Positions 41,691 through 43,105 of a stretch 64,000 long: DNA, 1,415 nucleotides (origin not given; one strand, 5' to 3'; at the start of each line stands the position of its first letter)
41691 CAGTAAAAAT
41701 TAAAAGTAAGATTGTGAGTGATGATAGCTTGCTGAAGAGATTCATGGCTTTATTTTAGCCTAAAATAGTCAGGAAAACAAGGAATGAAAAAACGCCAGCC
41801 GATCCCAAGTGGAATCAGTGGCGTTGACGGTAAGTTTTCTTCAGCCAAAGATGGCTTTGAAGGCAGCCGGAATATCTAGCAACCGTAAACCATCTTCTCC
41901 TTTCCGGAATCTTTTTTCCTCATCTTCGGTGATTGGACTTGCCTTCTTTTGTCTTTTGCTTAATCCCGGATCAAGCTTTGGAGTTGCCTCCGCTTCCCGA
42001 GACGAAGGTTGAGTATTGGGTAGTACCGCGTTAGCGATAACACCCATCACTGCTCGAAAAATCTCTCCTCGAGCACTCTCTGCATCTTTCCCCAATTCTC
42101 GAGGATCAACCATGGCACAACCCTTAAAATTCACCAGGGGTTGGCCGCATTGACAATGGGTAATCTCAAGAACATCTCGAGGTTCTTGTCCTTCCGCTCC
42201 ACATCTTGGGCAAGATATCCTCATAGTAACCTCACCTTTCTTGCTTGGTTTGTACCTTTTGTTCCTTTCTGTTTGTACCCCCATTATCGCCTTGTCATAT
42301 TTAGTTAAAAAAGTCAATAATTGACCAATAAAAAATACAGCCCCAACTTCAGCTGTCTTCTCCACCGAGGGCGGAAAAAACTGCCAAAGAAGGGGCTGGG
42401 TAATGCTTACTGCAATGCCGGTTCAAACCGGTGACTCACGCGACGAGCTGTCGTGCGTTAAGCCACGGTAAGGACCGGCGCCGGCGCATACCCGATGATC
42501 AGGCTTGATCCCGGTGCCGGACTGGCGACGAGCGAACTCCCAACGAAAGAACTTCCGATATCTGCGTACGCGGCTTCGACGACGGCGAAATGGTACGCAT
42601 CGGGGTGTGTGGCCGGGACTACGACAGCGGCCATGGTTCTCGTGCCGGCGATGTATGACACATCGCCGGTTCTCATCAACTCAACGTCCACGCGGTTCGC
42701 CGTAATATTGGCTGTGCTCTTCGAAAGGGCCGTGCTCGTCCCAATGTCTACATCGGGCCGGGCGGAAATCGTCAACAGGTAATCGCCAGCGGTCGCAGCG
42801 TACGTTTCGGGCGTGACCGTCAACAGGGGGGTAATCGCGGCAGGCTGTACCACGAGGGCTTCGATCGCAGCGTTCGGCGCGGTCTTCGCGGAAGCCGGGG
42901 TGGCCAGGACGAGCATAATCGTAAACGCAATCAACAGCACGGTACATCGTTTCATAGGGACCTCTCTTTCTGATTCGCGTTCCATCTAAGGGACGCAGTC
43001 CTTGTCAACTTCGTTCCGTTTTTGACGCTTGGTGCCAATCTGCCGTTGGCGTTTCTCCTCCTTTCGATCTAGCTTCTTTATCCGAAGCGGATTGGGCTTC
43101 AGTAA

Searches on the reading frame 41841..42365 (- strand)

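Call 42: search_protein_families(library=phrogs, proteins=[window:41841-42365:-], max_evalue=1)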
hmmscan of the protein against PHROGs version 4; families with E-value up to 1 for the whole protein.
window:41841-42365:- (174 aa): 2 families
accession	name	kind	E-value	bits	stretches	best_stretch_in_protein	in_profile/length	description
phrog_6417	-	other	0.023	15.6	1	34-57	14-35/68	translational regulator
phrog_21618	-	unknown function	0.18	12.9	1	12-49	17-53/73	-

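Call 43: search_protein_families(library=padloc, proteins=[window:41841-42365:-], max_evalue=1)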
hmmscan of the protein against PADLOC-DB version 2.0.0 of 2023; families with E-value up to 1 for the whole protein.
window:41841-42365:- (174 aa): 0 families

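Call 44: search_protein_families(library=ncbifam, proteins=[window:41841-42365:-], max_evalue=1)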
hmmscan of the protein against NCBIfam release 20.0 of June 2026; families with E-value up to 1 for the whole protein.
window:41841-42365:- (174 aa): 1 family
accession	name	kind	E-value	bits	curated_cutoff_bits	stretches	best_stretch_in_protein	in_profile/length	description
NF041070.1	carrier_LysW_Arch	domain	0.026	14.6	75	1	48-77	1-33/57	alpha-aminoadipate/glutamate carrier protein LysW/ArgW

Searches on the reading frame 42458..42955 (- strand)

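Call 42: search_protein_families(library=phrogs, proteins=[window:42458-42955:-], max_evalue=1)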
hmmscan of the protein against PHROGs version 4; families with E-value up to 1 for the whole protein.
window:42458-42955:- (165 aa): 1 family
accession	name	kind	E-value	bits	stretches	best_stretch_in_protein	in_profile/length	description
phrog_35004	-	unknown function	0.12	13.7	1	78-129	16-67/81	-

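Call 43: search_protein_families(library=padloc, proteins=[window:42458-42955:-], max_evalue=1)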
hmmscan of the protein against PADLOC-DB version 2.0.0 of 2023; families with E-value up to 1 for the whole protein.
window:42458-42955:- (165 aa): 0 families

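Call 44: search_protein_families(library=ncbifam, proteins=[window:42458-42955:-], max_evalue=1)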
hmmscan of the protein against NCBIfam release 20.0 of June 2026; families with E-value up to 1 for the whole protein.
window:42458-42955:- (165 aa): 1 family
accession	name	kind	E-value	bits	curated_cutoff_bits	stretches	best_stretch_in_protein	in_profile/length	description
NF041742.1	WGxxGxxG_fam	subfamily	0.47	11.1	35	1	2-42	3-33/69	WGxxGxxG family protein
